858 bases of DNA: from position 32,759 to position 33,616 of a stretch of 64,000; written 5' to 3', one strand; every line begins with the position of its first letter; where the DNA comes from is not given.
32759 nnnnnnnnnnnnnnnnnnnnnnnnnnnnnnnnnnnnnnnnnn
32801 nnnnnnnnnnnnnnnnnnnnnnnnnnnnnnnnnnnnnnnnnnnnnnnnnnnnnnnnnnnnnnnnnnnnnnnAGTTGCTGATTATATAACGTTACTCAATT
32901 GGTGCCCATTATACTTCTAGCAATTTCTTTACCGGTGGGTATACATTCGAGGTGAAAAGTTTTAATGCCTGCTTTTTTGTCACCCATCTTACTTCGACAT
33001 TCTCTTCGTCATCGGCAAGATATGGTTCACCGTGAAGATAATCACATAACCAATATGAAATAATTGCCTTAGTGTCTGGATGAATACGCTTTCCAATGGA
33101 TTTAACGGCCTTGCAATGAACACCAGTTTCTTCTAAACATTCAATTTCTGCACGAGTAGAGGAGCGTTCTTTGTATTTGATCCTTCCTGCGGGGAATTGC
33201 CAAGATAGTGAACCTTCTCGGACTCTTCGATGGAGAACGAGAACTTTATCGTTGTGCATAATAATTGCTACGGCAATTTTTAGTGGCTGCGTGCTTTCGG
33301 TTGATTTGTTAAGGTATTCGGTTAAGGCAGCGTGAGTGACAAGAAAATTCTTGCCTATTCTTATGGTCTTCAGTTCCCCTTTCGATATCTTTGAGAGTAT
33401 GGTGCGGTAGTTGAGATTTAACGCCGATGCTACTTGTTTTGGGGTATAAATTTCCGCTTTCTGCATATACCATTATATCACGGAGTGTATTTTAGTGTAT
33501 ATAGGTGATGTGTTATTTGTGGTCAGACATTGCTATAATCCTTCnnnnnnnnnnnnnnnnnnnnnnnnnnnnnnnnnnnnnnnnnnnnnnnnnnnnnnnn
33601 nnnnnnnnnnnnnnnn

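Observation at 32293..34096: Xis-type HTH-NUDIX fusion co-transcribed with a YfbR-like HD nucleotidase, flanked by a second HD hydrolase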

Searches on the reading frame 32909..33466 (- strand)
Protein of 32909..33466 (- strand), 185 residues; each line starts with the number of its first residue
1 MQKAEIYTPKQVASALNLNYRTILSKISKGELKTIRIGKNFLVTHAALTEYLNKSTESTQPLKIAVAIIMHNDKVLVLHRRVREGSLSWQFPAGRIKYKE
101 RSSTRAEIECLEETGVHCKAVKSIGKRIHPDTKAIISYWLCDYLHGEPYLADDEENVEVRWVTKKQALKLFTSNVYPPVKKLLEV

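Call 3: search_protein_families(library=pfam, proteins=[window:32909-33466:-], max_evalue=0.01)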
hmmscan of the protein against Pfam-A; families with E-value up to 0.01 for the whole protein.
window:32909-33466:- (185 aa): 3 families
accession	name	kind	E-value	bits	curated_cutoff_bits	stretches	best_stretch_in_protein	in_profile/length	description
PF00293.34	NUDIX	-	1.1e-14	55.1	21.1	1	63-170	3-122/134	NUDIX domain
PF12728.13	HTH_17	-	6.2e-07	30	27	1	7-54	2-49/51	Helix-turn-helix domain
PF14815.12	NUDIX_4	-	0.0011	19.2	35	1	65-169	1-100/113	NUDIX domain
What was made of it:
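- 32909..33466 (-): HTH_17-NUDIX fusion gene (185 aa, stop codon included). Pfam HTH_17 at 30.0 bits and NUDIX at 55.1 bits (call 3).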

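Call 4: search_protein_families(library=ncbifam, proteins=[window:32909-33466:-], max_evalue=0.01)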
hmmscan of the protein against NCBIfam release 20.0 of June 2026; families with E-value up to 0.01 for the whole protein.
window:32909-33466:- (185 aa): 16 families
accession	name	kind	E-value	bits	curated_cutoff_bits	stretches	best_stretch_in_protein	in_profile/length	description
NF008044.0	PRK10776.1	equivalog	6.5e-10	39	148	1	61-166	3-109/130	8-oxo-dGTP diphosphatase MutT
TIGR01764.1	excise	domain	1.7e-08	34.7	28.8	1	7-53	2-48/49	excisionase family DNA-binding protein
TIGR00586.1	mutt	equivalog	4.4e-08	33.2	97.9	1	62-160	5-107/129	8-oxo-dGTP diphosphatase MutT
NF041652.1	Nud_hyd_Dein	equivalog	7.3e-08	32.8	200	1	66-173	18-133/152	Nudix hydrolase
NF006530.0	PRK08999.1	equivalog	1.8e-07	30.5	245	1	59-168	3-113/315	Nudix family hydrolase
NF001937.0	PRK00714.1-4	equivalog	2.2e-06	27.4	139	1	63-126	8-70/161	RNA pyrophosphohydrolase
NF001935.0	PRK00714.1-2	equivalog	2.2e-06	27.3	259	1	64-126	9-70/183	RNA pyrophosphohydrolase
NF052459.1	OxoGTPPhMutT1Mycb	equivalog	2.4e-05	23.6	475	1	74-171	19-113/292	8-oxo-(d)GTP phosphatase MutT1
NF007834.0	PRK10546.1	equivalog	3e-05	23.9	156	1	62-170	4-112/135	pyrimidine (deoxy)nucleoside triphosphate diphosphatase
NF006961.0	PRK09438.1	equivalog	5.7e-05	22.6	103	1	59-121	6-66/151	dihydroneopterin triphosphate diphosphatase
NF001938.0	PRK00714.1-5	equivalog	5.9e-05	22.5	116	1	64-118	16-76/172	RNA pyrophosphohydrolase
NF001934.0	PRK00714.1-1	equivalog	6.5e-05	22.4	241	1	63-124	8-68/176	RNA pyrophosphohydrolase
NF040990.2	MamR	equivalog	0.00095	19.4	100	1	3-54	40-91/91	magnetosome protein MamR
NF003787.0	PRK05379.1-4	equivalog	0.0026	16.8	449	1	66-117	212-263/346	bifunctional nicotinamide-nucleotide adenylyltransferase/Nudix hydroxylase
TIGR02705.1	nudix_YtkD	equivalog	0.0027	17.3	154.4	1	52-126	15-84/156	RNA deprotection pyrophosphohydrolase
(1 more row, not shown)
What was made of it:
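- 32909..33466 (-): TIGR01764 at 34.7 bits (call 4).
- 32912..33280 (-): MutT-like NUDIX domain, residues 63-185. Pfam and NCBIfam hits (calls 3, 4).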

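Call 8: find_homologous_proteins(query=window:32909-33466:-, max_evalue=0.001)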
Query window:32909-33466:- (185 aa): 11 proteins with E <= 0.001 among 78 candidates.
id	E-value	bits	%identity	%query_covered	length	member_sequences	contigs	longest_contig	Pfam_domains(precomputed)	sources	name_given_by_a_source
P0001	3.4e-116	403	98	100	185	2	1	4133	PF12728.14,PF00293.35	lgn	-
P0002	1.4e-58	216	55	99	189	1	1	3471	PF12728.14,PF00293.35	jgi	jgi:8-oxo-dGTP diphosphatase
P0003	7.1e-56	207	54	99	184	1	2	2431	PF00293.35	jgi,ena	-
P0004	1.6e-55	206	51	99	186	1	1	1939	PF12728.14,PF00293.35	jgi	jgi:8-oxo-dGTP diphosphatase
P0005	8.7e-55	203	51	97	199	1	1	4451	PF12728.14,PF00293.35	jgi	jgi:8-oxo-dGTP diphosphatase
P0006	1.1e-54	203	49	95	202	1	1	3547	PF12728.14,PF00293.35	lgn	-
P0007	7.2e-24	102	42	72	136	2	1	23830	PF00293.35,PF14815.13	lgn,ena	-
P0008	9.4e-24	102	42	66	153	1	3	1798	PF00293.35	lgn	-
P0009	3.2e-23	100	43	72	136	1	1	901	PF00293.35,PF14815.13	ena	-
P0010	3.3e-22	97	40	68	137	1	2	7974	PF00293.35,PF14815.13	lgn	-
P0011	2.9e-17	81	39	63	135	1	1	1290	PF00293.35,PF14815.13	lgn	-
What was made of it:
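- JGI names homologues '8-oxo-dGTP diphosphatase' (call 8).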

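Call 11: find_encoding_contigs(protein=P0001, flank=10000)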
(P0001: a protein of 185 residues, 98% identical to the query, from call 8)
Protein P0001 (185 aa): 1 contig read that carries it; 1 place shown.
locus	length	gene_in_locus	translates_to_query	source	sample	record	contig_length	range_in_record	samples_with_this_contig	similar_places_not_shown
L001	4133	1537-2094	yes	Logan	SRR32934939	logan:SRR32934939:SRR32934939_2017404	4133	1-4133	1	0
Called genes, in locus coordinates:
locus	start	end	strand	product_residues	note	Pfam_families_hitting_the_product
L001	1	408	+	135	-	?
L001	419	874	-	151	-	PF13420:Acetyltransf_4, PF00583:Acetyltransf_1, PF13673:Acetyltransf_10, PF13508:Acetyltransf_7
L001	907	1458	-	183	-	PF01966:HD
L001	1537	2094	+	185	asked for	PF12728:HTH_17 (weak), PF00293:NUDIX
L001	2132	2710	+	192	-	PF12917:YfbR-like (weak), PF13023:HD_3, PF01966:HD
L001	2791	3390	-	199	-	-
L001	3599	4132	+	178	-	?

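Call 12: find_encoding_contigs(protein=P0002, flank=10000)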
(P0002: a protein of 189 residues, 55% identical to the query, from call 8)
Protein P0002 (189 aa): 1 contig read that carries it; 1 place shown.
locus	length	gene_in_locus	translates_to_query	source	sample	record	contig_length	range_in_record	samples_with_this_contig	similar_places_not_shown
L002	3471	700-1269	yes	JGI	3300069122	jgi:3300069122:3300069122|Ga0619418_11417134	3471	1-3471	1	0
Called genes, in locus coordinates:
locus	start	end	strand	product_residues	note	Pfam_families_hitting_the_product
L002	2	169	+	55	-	?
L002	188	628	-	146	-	PF11969:DcpS_C (weak), PF01230:HIT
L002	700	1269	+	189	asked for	PF12728:HTH_17 (faint), PF00293:NUDIX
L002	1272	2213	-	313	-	PF10977:DUF2797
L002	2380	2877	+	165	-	PF00583:Acetyltransf_1, PF13508:Acetyltransf_7 (weak)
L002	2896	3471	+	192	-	?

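Call 13: find_encoding_contigs(protein=P0003, flank=10000)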
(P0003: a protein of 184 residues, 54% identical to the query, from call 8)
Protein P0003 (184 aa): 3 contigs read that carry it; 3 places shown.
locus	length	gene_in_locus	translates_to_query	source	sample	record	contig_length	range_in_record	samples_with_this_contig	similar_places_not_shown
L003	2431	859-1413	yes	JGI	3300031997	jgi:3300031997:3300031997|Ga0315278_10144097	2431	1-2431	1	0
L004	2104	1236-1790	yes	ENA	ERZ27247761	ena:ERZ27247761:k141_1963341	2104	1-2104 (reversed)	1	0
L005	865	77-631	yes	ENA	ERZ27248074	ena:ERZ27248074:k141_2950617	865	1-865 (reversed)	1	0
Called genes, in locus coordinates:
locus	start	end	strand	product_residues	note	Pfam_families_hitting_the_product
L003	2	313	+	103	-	?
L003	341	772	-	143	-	PF11969:DcpS_C, PF01230:HIT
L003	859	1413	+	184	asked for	PF00293:NUDIX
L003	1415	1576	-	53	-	-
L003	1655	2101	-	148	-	PF01797:Y1_Tnp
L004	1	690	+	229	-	?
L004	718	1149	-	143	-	PF11969:DcpS_C, PF01230:HIT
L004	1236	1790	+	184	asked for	PF00293:NUDIX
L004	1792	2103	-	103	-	?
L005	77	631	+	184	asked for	PF00293:NUDIX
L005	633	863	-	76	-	?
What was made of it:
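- In the P0002/P0003 lineage the divergent neighbour is another nucleotide hydrolase, a HIT protein (calls 12, 13).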

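Call 14: find_encoding_contigs(protein=P0004, flank=10000)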
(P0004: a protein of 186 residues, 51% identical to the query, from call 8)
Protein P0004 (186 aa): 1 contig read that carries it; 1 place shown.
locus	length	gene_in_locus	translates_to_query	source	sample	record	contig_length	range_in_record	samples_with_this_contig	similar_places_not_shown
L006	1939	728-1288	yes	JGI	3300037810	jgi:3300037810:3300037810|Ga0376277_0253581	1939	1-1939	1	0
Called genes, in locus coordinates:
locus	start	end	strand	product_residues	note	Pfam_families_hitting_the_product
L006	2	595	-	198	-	?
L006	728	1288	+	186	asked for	PF12728:HTH_17, PF00293:NUDIX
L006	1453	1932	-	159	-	-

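Call 15: find_encoding_contigs(protein=P0005, flank=10000)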
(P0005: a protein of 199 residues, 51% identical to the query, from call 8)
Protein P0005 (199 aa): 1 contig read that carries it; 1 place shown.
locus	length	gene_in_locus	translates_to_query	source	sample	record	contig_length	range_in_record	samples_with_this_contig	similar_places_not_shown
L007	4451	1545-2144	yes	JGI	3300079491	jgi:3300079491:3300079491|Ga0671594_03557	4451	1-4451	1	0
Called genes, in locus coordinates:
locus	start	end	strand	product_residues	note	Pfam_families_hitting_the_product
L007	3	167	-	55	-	?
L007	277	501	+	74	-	-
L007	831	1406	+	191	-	PF10723:RepB-RCR_reg (weak)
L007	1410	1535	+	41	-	-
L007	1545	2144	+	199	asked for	PF12728:HTH_17 (weak), PF00293:NUDIX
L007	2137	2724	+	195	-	-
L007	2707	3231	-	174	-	PF13302:Acetyltransf_3, PF00583:Acetyltransf_1 (weak), PF13420:Acetyltransf_4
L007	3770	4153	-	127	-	PF04120:Iron_permease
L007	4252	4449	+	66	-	?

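Call 16: find_encoding_contigs(protein=P0006, flank=10000)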
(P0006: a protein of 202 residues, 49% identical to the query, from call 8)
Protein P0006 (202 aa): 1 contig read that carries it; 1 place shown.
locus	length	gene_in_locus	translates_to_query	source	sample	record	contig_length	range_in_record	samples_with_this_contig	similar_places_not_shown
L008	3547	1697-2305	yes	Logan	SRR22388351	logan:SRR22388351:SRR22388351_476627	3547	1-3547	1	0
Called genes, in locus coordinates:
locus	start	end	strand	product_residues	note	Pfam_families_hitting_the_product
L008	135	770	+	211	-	PF00078:RVT_1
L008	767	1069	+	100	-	-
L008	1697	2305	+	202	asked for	PF12728:HTH_17, PF00293:NUDIX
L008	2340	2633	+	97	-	-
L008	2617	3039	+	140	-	-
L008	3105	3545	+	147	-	?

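Call 18: search_protein_families(library=pfam, proteins=[L007:2137-2724:+, L008:2340-2633:+, L008:2617-3039:+, L006:2-595:-, L006:1453-1932:-, L007:831-1406:+, L008:767-1069:+, L002:1272-2213:-], max_evalue=1)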
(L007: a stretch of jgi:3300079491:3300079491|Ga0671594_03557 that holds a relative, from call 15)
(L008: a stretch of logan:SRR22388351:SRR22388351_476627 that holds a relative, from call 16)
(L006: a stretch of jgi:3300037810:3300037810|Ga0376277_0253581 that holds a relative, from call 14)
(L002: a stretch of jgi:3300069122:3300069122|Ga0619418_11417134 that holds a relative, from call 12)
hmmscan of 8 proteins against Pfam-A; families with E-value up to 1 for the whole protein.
L007:2137-2724:+ (195 aa): 6 families
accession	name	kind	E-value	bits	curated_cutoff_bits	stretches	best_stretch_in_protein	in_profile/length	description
PF13679.12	Methyltransf_32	-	6.5e-05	23.4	27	1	32-142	20-136/143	Methyltransferase domain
PF13489.12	Methyltransf_23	-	8.6e-05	22.8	27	1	35-70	20-55/164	Methyltransferase domain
PF03848.20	TehB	-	0.0031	17.4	20.4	1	34-86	27-81/193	Tellurite resistance protein TehB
PF13649.12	Methyltransf_25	-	0.0061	17.7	27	1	41-102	1-65/97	Methyltransferase domain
PF08242.18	Methyltransf_12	-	0.067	14.4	30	1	42-115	1-71/98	Methyltransferase domain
PF08241.18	Methyltransf_11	-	0.18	12.9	21.2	1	42-96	1-55/95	Methyltransferase domain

L008:2340-2633:+ (97 aa): 2 families
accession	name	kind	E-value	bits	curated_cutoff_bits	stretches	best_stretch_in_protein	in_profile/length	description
PF01870.24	Hjc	-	0.0045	17.4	21.1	1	24-45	28-49/93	Archaeal holliday junction resolvase (hjc)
PF18929.5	DUF5678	-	0.048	13.9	23.2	1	34-71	7-43/49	Family of unknown function (DUF5678)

L008:2617-3039:+ (140 aa): 0 families

L006:2-595:- (198 aa): 6 families
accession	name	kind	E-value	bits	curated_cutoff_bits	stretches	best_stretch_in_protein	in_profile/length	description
PF08281.18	Sigma70_r4_2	-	3e-08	33.6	25.7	1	107-158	3-54/54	Sigma-70, region 4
PF04542.20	Sigma70_r2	-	8.6e-07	29.1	24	1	9-75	1-70/71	Sigma-70 region 2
PF04545.22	Sigma70_r4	-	3.9e-05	23.5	24.1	1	111-159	1-49/50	Sigma-70, region 4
PF21542.2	TetR_C_42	-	0.025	15.3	27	1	36-75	46-85/101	Tetracyclin repressor-like, C-terminal domain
PF16119.10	DUF4835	-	0.035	13.7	25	1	103-168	211-275/276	Domain of unknown function (DUF4835)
PF15926.10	RNF220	-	0.08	13.1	26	1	4-119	26-137/249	E3 ubiquitin-protein ligase RNF220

L006:1453-1932:- (159 aa): 1 family
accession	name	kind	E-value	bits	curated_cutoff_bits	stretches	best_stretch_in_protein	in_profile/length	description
PF16734.10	Pilin_GH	-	0.057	14.3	28.9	1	69-144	30-97/114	Type IV pilin-like G and H, putative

L007:831-1406:+ (191 aa): 5 families
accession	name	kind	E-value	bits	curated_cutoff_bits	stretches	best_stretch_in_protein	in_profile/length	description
PF21983.2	NikA-like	-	0.0002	21.9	27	1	150-182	6-38/72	Mobilization protein NikA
PF19807.5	DUF6290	-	0.0014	19.2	27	1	156-183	9-36/72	Family of unknown function (DUF6290)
PF07878.17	RHH_5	-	0.051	13.8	26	1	163-188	16-41/43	CopG-like RHH_1 or ribbon-helix-helix domain, RHH_5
PF22513.2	FitA-like_RHH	-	0.053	13.9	27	1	155-184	8-37/39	Antitoxin FitA-like, ribbon-helix-helix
PF10723.15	RepB-RCR_reg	-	0.1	13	21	1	148-187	39-78/81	Replication regulatory protein RepB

L008:767-1069:+ (100 aa): 0 families

L002:1272-2213:- (313 aa): 2 families
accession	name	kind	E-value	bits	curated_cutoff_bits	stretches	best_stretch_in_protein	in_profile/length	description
PF10977.13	DUF2797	-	5.3e-12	46.5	25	1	104-278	52-215/227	Protein of unknown function (DUF2797)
PF01330.27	RuvA_N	-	0.28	11.8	23.6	0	258-286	2-30/61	RuvA N terminal domain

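Call 19: search_protein_representatives(alignment_id=A1)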
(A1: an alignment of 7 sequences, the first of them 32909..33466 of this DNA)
Query: 7 sequences, 184 profile positions. Proteins with E-value up to 0.001 (for the whole library): 4422; up to 1e-10: 595; up to 1e-30: 61. The best 150 are listed.
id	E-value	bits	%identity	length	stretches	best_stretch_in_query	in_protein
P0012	2.1e-75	269.0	-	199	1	1-183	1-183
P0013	5.1e-73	261.1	-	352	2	42-182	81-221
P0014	2.9e-67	242.4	-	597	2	48-182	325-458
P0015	1.8e-65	236.5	-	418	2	62-183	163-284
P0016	1.6e-64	233.5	-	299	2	57-183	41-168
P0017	1.5e-63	230.3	-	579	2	61-183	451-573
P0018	1.3e-60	220.8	-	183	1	4-183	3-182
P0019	3.8e-58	212.7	-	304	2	61-184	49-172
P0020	1.3e-56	207.6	-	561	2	62-183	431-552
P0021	3.2e-56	206.4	-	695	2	63-183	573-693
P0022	4.3e-56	206.0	-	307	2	57-182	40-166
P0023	7.5e-56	205.2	-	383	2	52-181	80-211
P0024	5.4e-55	202.4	-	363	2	57-182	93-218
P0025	2.5e-53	197.0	-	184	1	3-182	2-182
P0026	4.7e-53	196.1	-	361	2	55-181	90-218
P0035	5.6e-39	150.2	-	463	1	54-183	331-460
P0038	2.8e-38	147.9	-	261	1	59-183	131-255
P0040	4.1e-37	144.1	-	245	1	49-183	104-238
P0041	5.7e-37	143.6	-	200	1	50-183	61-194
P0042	1.1e-36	142.7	-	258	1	39-184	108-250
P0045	6.0e-36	140.3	-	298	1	51-183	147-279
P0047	1.5e-34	135.8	-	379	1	55-183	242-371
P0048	3.0e-34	134.8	-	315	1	59-183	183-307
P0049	4.5e-34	134.2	-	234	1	57-183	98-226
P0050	5.0e-34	134.1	-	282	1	60-182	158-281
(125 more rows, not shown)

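Call 20: search_protein_families(library=pfam, proteins=[P0012, P0013, P0014, P0015, P0016, P0017, P0019, P0020, P0021, P0023], max_evalue=0.001)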
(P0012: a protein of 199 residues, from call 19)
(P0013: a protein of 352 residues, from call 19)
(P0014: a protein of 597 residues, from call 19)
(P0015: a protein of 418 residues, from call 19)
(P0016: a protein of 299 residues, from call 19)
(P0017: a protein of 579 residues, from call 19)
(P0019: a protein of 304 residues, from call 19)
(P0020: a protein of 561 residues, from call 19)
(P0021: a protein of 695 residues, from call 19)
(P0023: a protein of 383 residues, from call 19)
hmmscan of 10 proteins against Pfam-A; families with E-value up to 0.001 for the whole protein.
P0012 (199 aa): 2 families
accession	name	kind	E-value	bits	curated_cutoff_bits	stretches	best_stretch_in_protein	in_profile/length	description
PF00293.34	NUDIX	-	6.1e-13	49.4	21.1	1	63-167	6-119/134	NUDIX domain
PF12728.13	HTH_17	-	4e-08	33.8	27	1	7-53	2-48/51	Helix-turn-helix domain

P0013 (352 aa): 3 families
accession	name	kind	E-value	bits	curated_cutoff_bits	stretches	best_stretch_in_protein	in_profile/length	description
PF00293.34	NUDIX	-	2.8e-34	118.5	21.1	2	230-333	4-118/134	NUDIX domain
PF14815.12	NUDIX_4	-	9.6e-10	38.7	35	0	103-206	2-99/113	NUDIX domain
PF19964.5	EAD11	-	7.1e-07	29.5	26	1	6-80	2-75/80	Effector-associated domain 11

P0014 (597 aa): 3 families
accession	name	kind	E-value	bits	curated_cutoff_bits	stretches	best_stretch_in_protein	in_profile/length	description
PF02481.21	DNA_processg_A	-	4.6e-40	137.5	29.6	1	1-129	81-210/212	DNA recombination-mediator protein A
PF00293.34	NUDIX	-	1e-32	113.4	21.1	2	468-573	2-118/134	NUDIX domain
PF14815.12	NUDIX_4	-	1.2e-06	28.7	35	1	471-576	1-101/113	NUDIX domain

P0015 (418 aa): 3 families
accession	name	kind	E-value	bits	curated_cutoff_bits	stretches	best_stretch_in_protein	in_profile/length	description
PF00293.34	NUDIX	-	1e-36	126.3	21.1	2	290-393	5-118/134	NUDIX domain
PF13676.11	TIR_2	-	5.5e-16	59.6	28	1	11-120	1-111/122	TIR domain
PF14815.12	NUDIX_4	-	4.9e-14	52.5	35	1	293-397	3-102/113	NUDIX domain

P0016 (299 aa): 2 families
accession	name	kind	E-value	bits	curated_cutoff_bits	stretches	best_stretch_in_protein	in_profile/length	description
PF00293.34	NUDIX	-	1.1e-38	132.7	21.1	2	179-294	5-131/134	NUDIX domain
PF14815.12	NUDIX_4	-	2.9e-10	40.4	35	1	180-282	1-98/113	NUDIX domain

P0017 (579 aa): 3 families
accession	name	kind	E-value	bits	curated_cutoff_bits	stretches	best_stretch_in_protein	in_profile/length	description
PF00293.34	NUDIX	-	4.6e-32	111.3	21.1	2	454-559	6-119/134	NUDIX domain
PF24391.1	HD-CE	-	4.1e-30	105.8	27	1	36-228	3-224/263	HD-CE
PF14815.12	NUDIX_4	-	2.4e-11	43.9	35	1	455-572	2-111/113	NUDIX domain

P0019 (304 aa): 2 families
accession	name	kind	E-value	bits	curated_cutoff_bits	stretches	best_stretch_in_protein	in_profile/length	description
PF00293.34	NUDIX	-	3.6e-30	105.2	21.1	2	182-285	4-118/134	NUDIX domain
PF14815.12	NUDIX_4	-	5e-09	36.4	35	1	183-283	1-96/113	NUDIX domain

P0020 (561 aa): 5 families
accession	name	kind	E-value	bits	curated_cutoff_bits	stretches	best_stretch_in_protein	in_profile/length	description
PF00293.34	NUDIX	-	3.3e-31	108.5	21.1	2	431-543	4-127/134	NUDIX domain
PF14815.12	NUDIX_4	-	2.3e-09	37.5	35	0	433-497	1-63/113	NUDIX domain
PF12697.13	Abhydrolase_6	-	8.3e-05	23.8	26.3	1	29-230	1-169/217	Alpha/beta hydrolase family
PF05057.20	DUF676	-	0.00033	20.7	20.3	1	30-173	9-152/217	Putative serine esterase (DUF676)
PF22327.2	Nudt16-like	-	0.00053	20.4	27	0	458-489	36-68/161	U8 snoRNA-decapping enzyme-like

P0021 (695 aa): 2 families
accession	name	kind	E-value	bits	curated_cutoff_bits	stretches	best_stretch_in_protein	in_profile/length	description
PF00293.34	NUDIX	-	2.4e-34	118.7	21.1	2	573-678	4-119/134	NUDIX domain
PF14815.12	NUDIX_4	-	1.3e-07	31.9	35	1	576-678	3-100/113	NUDIX domain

P0023 (383 aa): 2 families
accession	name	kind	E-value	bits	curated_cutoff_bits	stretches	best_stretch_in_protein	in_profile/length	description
PF00293.34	NUDIX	-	8.2e-36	123.4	21.1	2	227-333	4-122/134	NUDIX domain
PF14815.12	NUDIX_4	-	2.8e-15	56.5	35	2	229-333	3-101/113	NUDIX domain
